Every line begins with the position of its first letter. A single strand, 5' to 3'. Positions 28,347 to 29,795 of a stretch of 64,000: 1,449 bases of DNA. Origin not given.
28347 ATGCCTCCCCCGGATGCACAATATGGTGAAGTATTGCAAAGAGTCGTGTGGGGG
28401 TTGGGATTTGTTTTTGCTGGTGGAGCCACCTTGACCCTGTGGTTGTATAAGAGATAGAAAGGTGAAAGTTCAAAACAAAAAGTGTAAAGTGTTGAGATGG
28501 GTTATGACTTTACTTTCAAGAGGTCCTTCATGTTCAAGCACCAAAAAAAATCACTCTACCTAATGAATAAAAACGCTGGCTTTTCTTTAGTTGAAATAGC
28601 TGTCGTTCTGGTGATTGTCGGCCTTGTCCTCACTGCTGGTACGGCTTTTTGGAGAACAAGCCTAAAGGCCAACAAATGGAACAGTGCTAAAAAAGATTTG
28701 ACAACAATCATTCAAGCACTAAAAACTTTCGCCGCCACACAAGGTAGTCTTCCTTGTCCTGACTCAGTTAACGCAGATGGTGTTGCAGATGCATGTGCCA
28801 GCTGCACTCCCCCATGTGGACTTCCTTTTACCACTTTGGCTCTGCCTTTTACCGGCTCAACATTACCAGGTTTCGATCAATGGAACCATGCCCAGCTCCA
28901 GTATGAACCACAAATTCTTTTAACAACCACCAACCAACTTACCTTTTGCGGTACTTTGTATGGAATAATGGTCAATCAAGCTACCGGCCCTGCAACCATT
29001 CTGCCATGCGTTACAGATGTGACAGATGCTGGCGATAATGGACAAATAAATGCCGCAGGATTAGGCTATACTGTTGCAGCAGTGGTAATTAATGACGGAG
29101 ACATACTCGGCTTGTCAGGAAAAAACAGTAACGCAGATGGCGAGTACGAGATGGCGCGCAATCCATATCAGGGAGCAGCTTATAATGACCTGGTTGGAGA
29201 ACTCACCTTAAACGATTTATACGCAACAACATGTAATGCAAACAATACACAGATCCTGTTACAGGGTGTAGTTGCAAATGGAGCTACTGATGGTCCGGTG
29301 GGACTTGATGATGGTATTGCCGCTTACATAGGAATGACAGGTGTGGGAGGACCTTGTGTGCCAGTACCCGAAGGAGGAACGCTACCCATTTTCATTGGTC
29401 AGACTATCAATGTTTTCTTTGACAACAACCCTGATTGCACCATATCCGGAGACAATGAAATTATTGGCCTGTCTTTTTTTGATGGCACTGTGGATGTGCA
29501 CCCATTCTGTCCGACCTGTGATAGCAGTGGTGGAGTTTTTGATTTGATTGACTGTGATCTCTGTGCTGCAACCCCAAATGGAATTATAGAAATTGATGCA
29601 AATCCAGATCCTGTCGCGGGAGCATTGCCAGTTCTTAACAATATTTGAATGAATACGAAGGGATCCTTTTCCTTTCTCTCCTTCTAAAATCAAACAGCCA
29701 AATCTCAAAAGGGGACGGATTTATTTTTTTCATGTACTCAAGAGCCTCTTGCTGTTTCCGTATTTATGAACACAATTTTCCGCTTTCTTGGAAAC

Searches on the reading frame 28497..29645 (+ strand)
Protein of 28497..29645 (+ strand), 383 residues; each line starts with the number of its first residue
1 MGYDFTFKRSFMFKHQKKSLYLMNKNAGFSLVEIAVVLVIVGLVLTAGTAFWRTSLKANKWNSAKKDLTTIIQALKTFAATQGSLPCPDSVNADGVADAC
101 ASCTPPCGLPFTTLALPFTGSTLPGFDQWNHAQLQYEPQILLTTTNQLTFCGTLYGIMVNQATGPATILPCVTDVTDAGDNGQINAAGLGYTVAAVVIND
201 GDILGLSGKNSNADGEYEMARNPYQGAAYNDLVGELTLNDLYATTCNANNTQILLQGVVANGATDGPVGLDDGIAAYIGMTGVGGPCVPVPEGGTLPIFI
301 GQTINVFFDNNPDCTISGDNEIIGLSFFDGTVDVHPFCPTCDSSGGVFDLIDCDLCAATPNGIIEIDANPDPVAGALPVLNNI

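Call 13: search_protein_families(library=pfam, proteins=[window:28497-29645:+], max_evalue=0.001)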
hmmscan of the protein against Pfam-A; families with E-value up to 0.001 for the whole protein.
window:28497-29645:+ (383 aa): 1 family
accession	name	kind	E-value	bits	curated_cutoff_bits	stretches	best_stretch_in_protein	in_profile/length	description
PF07963.17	N_methyl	-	3e-06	27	21.2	1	23-47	1-25/27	Prokaryotic N-terminal methylation motif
